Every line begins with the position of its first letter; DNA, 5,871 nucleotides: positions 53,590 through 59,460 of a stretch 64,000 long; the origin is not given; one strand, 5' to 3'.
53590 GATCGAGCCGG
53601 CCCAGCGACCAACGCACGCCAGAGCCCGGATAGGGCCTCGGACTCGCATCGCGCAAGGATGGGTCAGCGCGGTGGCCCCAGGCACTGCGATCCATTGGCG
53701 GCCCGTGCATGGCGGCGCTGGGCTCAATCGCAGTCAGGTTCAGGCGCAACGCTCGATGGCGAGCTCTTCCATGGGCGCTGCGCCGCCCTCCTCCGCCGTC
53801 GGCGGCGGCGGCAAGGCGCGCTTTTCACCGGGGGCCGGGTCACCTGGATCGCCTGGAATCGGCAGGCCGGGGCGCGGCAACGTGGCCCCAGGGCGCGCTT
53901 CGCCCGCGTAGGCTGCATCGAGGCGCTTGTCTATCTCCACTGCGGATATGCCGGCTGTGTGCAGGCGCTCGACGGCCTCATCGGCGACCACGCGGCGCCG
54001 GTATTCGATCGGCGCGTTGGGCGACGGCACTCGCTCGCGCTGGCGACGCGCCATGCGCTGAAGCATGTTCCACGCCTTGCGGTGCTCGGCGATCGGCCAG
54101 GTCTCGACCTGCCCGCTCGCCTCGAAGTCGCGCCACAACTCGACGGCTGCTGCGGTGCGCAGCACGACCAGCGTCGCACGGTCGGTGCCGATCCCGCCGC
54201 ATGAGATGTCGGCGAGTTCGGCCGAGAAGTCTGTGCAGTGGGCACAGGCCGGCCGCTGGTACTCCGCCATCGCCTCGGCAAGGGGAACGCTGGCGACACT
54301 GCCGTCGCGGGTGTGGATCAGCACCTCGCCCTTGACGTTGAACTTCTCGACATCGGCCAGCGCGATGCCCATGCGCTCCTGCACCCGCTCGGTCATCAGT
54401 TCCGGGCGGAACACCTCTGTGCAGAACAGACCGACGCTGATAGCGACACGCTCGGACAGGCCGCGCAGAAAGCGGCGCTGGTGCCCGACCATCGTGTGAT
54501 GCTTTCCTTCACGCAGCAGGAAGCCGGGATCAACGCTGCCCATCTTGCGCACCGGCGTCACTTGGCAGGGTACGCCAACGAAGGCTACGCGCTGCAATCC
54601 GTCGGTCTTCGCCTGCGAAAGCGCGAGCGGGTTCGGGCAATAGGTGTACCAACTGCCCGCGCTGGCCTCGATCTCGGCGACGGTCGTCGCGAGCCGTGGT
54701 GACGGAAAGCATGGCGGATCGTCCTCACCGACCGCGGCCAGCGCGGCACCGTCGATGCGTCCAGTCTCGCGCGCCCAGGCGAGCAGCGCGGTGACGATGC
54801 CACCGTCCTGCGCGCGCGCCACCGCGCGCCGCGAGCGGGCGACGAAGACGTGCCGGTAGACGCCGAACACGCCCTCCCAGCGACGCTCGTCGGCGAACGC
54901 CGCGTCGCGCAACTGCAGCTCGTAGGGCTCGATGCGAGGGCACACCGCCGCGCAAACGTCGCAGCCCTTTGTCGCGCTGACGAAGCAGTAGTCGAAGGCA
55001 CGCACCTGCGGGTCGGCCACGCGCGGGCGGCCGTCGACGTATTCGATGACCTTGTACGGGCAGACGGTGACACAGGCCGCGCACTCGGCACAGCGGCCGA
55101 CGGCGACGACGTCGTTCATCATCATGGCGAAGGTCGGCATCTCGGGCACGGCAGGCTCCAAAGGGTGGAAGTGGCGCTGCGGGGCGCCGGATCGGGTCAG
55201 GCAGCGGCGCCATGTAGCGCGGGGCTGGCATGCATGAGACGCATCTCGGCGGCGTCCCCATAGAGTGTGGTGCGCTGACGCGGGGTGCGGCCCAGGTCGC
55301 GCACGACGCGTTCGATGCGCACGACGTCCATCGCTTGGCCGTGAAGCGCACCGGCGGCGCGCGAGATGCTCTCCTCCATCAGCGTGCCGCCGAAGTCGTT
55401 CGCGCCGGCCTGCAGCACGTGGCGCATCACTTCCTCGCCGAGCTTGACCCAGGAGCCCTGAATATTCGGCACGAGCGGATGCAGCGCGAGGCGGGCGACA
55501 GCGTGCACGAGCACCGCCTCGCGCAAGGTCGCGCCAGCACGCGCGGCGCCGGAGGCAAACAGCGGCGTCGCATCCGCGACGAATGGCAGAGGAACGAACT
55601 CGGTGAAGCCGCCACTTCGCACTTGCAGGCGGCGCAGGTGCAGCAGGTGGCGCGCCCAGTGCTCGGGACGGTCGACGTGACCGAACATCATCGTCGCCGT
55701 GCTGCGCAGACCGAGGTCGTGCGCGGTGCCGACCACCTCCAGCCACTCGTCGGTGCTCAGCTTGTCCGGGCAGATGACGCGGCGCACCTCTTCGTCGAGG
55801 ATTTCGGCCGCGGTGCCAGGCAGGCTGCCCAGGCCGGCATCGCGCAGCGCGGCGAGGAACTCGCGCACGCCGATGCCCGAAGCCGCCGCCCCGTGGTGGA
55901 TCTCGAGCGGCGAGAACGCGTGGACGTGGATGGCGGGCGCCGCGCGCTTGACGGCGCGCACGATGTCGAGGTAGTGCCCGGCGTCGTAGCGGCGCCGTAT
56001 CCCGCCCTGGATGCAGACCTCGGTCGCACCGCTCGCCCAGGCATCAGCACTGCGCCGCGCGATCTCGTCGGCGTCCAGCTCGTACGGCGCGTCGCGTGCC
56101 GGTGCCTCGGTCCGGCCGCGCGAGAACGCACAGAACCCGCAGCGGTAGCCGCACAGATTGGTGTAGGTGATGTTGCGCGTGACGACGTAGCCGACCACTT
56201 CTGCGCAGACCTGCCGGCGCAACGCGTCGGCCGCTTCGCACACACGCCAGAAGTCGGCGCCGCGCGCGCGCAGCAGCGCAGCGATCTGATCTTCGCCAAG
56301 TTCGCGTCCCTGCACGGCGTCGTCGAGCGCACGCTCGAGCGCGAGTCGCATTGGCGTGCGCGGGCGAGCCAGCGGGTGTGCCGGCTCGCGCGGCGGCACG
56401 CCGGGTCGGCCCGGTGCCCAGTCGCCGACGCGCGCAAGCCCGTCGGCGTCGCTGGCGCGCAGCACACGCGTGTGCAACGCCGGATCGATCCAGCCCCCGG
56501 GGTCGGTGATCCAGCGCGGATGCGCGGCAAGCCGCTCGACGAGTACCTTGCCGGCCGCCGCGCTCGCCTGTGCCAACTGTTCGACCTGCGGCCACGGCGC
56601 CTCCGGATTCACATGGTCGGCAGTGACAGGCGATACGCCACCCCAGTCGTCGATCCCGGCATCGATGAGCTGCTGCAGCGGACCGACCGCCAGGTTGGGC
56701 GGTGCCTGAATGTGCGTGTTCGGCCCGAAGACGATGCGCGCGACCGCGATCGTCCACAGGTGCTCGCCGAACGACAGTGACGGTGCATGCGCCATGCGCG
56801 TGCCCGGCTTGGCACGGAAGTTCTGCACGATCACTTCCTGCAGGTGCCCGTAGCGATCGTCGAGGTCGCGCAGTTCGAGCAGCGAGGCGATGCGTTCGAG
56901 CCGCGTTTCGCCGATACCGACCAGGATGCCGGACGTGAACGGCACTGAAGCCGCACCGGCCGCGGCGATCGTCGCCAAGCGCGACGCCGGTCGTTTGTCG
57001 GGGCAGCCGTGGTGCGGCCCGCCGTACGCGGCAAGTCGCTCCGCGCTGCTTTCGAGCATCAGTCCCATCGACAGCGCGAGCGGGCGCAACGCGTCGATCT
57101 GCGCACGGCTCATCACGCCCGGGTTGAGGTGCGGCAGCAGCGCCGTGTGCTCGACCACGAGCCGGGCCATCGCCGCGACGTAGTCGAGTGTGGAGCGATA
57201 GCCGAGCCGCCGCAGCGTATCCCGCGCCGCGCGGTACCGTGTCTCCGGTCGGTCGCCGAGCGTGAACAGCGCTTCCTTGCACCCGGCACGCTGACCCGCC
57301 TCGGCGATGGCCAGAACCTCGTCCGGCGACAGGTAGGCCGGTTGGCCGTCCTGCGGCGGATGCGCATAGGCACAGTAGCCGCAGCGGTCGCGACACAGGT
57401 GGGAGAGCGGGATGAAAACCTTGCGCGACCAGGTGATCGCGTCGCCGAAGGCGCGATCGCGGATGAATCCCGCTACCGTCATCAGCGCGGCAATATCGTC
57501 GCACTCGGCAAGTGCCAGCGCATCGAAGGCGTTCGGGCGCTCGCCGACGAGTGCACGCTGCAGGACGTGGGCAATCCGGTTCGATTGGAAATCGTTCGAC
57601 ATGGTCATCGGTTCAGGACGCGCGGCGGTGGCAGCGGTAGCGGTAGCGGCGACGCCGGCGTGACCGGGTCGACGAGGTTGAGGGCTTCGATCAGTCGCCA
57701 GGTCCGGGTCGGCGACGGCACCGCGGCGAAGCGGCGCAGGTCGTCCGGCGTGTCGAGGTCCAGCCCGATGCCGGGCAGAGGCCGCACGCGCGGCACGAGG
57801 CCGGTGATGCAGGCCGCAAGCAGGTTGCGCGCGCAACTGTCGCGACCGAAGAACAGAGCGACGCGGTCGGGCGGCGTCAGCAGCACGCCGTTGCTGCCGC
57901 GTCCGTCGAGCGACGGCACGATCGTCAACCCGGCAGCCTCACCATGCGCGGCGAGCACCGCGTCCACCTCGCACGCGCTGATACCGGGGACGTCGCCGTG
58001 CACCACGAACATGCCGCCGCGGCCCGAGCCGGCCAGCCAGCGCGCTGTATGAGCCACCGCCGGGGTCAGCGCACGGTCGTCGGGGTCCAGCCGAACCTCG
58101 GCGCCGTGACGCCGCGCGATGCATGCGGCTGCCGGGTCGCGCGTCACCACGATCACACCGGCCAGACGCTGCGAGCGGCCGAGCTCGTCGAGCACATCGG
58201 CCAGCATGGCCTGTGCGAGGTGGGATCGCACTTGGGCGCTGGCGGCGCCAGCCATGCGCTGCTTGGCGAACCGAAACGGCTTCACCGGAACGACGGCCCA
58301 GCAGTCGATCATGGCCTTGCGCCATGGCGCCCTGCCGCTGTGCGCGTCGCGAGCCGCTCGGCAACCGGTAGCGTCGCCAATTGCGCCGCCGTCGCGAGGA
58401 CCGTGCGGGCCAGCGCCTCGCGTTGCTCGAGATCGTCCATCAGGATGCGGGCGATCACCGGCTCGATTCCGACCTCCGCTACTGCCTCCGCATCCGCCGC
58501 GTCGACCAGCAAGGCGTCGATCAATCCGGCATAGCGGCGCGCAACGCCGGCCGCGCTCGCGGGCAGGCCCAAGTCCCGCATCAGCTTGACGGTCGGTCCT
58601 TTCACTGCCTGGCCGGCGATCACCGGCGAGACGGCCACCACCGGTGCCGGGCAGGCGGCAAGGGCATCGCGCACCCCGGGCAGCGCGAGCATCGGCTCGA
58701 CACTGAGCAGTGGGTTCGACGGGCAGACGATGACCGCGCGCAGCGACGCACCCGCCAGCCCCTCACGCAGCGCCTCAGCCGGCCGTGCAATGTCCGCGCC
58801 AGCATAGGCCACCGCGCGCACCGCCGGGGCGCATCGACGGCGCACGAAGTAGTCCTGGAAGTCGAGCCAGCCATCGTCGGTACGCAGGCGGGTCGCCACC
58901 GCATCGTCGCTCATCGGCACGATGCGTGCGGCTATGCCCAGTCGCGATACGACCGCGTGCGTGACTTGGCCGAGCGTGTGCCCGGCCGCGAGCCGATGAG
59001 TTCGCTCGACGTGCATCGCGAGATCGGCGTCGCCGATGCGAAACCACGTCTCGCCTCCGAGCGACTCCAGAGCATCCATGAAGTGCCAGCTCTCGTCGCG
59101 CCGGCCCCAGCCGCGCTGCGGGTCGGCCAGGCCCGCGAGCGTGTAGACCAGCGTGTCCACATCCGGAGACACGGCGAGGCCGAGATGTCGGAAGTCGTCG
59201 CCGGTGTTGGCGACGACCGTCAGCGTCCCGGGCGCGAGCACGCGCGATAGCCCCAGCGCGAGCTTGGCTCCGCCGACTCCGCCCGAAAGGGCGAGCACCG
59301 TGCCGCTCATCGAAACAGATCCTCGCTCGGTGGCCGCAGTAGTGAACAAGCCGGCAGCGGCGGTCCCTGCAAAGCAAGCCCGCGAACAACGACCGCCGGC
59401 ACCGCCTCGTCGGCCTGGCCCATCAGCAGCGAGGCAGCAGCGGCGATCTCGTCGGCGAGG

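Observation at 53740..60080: Complete F420 biosynthesis operon (cofE-cofD-cofC-fbiC, three ATGA overlaps) extended by an FrhB-family iron-sulfur flavoprotein gene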

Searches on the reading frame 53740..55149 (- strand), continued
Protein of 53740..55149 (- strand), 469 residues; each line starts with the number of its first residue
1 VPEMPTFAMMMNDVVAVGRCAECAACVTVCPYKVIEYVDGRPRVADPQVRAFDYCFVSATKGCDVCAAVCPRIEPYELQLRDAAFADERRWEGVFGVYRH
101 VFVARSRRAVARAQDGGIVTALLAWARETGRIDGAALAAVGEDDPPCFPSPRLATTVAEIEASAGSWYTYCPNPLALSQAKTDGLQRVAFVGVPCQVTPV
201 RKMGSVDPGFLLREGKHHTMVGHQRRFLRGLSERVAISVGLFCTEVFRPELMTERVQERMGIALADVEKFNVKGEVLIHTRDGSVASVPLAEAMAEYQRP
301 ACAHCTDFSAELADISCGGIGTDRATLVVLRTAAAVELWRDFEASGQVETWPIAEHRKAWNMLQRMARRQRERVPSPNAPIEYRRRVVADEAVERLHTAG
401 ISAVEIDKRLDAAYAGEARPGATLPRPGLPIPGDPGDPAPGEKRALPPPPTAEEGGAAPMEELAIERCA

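Call 78: search_protein_families(library=pfam, proteins=[L051:1089-4592:+, L051:4606-5691:+, L051:5672-6451:-, L051:6713-7516:+, L051:12036-13055:-, L051:13066-13833:-, L051:13797-14432:-, L051:14686-15639:-, L051:15700-17166:+, L069:12317-13396:+], max_evalue=0.0001)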
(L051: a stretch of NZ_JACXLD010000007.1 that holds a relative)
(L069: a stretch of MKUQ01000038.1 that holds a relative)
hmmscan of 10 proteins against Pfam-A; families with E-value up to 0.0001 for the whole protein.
L051:1089-4592:+ (1167 aa): 3 families
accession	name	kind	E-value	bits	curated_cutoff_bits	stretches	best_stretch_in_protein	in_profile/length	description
PF20169.3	DUF6537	-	1.2e-65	221.6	27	1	945-1147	1-202/203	Family of unknown function (DUF6537)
PF01558.24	POR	-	1.7e-20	74.4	27.4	1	732-918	1-171/173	Pyruvate ferredoxin/flavodoxin oxidoreductase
PF02775.26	TPP_enzyme_C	-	7.2e-05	23.1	21.9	0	461-548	1-92/151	Thiamine pyrophosphate enzyme, C-terminal TPP binding domain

L051:4606-5691:+ (361 aa): 2 families
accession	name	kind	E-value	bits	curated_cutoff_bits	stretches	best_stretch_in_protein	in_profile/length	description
PF02812.23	ELFV_dehydrog_N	-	5.6e-31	107.4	25.3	1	17-133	3-127/129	Glu/Leu/Phe/Val dehydrogenase, dimerisation domain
PF00208.27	ELFV_dehydrog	-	1.1e-21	78.1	23.4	2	217-303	96-184/241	Glutamate/Leucine/Phenylalanine/Valine dehydrogenase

L051:5672-6451:- (259 aa): 4 families
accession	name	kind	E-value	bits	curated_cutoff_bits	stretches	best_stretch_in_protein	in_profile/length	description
PF00106.31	adh_short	-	1.6e-59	201.1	26.6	1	12-204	1-191/195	short chain dehydrogenase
PF13561.12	adh_short_C2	-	1.7e-59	201.7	27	1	18-255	1-236/236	Enoyl-(Acyl carrier protein) reductase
PF08659.16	KR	-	2.8e-18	66.9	22.6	1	15-167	4-154/180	KR domain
PF01370.27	Epimerase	-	4.9e-06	26.6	20.9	1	14-153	1-121/240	NAD dependent epimerase/dehydratase family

L051:6713-7516:+ (267 aa): 2 families
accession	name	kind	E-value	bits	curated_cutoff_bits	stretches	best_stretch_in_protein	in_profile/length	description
PF01983.22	CofC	-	1.1e-16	61.1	22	1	31-223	1-183/217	Guanylyl transferase CofC like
PF12804.13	NTP_transf_3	-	1e-05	26.3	27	1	63-169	26-131/160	MobA-like NTP transferase domain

L051:12036-13055:- (339 aa): 2 families
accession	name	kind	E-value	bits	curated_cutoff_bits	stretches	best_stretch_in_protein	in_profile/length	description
PF01758.21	SBF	-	2.8e-44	151.5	24.3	1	47-242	2-190/191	Sodium Bile acid symporter family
PF13593.11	SBF_like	-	4.7e-09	36.4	25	1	14-317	5-295/313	SBF-like CPA transporter family (DUF4137)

L051:13066-13833:- (255 aa): 1 family
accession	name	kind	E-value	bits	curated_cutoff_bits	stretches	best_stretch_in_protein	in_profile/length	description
PF03358.20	FMN_red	-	2.1e-33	115.5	24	1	49-192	1-150/152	NADPH-dependent FMN reductase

L051:13797-14432:- (211 aa): 1 family
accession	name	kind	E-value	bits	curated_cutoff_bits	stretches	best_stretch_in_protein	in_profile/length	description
PF01451.26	LMWPc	-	1.2e-17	64.9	23.2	1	60-190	1-143/144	Low molecular weight phosphotyrosine protein phosphatase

L051:14686-15639:- (317 aa): 5 families
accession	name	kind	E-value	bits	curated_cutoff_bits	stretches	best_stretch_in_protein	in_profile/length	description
PF00165.29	HTH_AraC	-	2.1e-24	85.5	26.6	2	275-312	2-41/42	Bacterial regulatory helix-turn-helix proteins, AraC family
PF12833.13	HTH_18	-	9.9e-22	77.5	33.6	1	235-313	1-79/80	Helix-turn-helix domain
PF02311.25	AraC_binding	-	6e-21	75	21.1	1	67-176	6-114/135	AraC-like ligand binding domain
PF07883.17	Cupin_2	-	9.8e-09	35.2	27.2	1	74-135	8-69/70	Cupin domain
PF21621.3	MPI_cupin_dom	-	1.6e-05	25.2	27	1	77-114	22-59/79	Mannose-6-phosphate isomerase, cupin domain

L051:15700-17166:+ (488 aa): 1 family
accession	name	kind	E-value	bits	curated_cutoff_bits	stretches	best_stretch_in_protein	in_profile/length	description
PF00171.27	Aldedh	-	1.9e-18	66.7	23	1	29-292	28-292/461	Aldehyde dehydrogenase family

L069:12317-13396:+ (359 aa): 3 families
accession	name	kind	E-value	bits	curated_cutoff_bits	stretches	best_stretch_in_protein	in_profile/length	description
PF00107.32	ADH_zinc_N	-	1.9e-25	89.7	31.8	1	169-299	1-126/129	Zinc-binding dehydrogenase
PF13602.12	ADH_zinc_N_2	-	2.9e-17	64.3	27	1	202-344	2-134/134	Zinc-binding dehydrogenase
PF08240.17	ADH_N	-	4.3e-15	56.3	23.5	1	44-119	1-95/104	Alcohol dehydrogenase GroES-like domain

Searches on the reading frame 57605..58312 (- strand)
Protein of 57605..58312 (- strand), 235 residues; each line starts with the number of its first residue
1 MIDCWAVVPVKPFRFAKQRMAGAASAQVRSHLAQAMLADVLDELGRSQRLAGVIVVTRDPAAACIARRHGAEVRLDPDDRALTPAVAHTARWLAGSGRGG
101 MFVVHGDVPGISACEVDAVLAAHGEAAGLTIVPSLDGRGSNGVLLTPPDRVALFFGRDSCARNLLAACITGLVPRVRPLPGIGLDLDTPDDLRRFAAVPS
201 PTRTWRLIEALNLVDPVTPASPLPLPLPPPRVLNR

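Call 7: search_protein_families(library=pfam, proteins=[window:57605-58312:-])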
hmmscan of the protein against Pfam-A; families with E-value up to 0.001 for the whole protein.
window:57605-58312:- (235 aa): 2 families
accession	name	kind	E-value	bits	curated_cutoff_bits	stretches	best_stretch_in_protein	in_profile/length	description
PF01983.22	CofC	-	5.7e-11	42.5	22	1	6-194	3-181/217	Guanylyl transferase CofC like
PF12804.13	NTP_transf_3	-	1.5e-06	29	27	1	34-144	24-132/160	MobA-like NTP transferase domain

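Call 8: search_protein_families(library=ncbifam, proteins=[window:57605-58312:-])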
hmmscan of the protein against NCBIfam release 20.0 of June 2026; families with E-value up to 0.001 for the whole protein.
window:57605-58312:- (235 aa): 2 families
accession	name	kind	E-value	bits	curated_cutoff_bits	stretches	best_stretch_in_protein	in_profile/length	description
TIGR03552.1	F420_cofC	equivalog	9.2e-35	120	105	1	6-199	2-191/196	2-phospho-L-lactate guanylyltransferase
TIGR03310.1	matur_MocA_YgfJ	equivalog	0.00052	20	186.45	0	98-193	90-186/188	molybdenum cofactor cytidylyltransferase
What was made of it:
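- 57605..58312 (-): cofC, guanylyltransferase. Gly156 occupies the position of the 3-PG-diagnostic Ser162 of Mycetohabitans CofC. TIGR03552 scores 120 bits against a cut-off of 105 (call 8).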

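Call 75: search_solved_structures(query=window:57605-58312:-, max_evalue=0.001, show_alignments=3)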
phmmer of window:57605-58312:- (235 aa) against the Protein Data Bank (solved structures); distinct sequences matched with E-value up to 0.001: 2.
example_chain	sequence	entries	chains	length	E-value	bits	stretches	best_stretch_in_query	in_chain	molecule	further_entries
7p97_AAA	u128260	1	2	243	4.5e-21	79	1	4-197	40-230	3-phospho-D-glycerate guanylyltransferase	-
6bwg_A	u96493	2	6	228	7.6e-12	48.8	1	5-194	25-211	2-phospho-L-lactate guanylyltransferase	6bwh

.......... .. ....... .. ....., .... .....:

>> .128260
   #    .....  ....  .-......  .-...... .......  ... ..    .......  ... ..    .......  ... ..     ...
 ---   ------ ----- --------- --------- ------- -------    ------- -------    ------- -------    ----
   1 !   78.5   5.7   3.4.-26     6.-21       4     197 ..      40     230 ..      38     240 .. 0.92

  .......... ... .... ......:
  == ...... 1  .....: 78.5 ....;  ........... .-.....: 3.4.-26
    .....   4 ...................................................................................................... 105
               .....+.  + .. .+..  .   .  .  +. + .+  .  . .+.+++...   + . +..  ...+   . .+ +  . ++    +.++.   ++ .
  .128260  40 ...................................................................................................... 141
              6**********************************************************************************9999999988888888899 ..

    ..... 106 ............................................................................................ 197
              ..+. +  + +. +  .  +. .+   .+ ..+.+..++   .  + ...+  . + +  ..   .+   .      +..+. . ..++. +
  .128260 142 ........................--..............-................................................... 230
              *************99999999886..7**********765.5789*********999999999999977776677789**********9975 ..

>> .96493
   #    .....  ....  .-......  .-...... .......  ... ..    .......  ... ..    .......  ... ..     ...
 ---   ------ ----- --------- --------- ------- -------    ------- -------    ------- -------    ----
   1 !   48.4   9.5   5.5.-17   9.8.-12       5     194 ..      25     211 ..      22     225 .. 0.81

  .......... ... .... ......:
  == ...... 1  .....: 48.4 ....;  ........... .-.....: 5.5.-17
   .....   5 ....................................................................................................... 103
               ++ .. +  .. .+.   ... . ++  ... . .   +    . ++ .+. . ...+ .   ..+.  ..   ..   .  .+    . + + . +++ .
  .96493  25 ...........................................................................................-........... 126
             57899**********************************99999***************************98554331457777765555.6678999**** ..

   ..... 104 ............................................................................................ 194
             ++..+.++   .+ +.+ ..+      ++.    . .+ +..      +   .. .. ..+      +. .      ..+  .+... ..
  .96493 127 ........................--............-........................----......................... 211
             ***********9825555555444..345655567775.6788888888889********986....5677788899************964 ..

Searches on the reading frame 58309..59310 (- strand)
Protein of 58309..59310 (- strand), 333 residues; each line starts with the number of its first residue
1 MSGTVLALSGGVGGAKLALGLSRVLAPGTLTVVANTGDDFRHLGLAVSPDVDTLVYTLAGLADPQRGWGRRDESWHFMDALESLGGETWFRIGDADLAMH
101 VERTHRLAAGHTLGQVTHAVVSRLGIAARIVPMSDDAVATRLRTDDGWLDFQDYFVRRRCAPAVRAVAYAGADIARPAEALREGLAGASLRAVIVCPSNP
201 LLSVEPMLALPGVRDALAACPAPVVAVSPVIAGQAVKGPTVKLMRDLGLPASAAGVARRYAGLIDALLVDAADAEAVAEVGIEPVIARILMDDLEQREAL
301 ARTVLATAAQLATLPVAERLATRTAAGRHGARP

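Call 7: search_protein_families(library=pfam, proteins=[window:58309-59310:-])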
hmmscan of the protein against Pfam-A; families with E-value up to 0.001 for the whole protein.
window:58309-59310:- (333 aa): 1 family
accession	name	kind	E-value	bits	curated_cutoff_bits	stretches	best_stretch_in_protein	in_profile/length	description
PF01933.23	CofD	-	2.2e-40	139.1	30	1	5-275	1-257/290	2-phospho-L-lactate transferase CofD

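Call 8: search_protein_families(library=ncbifam, proteins=[window:58309-59310:-])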
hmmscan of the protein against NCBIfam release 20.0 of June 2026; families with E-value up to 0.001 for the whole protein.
window:58309-59310:- (333 aa): 1 family
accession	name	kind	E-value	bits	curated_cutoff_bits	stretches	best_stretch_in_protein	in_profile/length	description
TIGR01819.1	F420_cofD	equivalog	5e-87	291.7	257.45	1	6-305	2-300/301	2-phospho-L-lactate transferase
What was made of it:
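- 58309..59310 (-): cofD, 2-phospho-L-lactate (or enolpyruvyl) transferase. TIGR01819 scores 291.7 bits against a cut-off of 257.45 (call 8).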
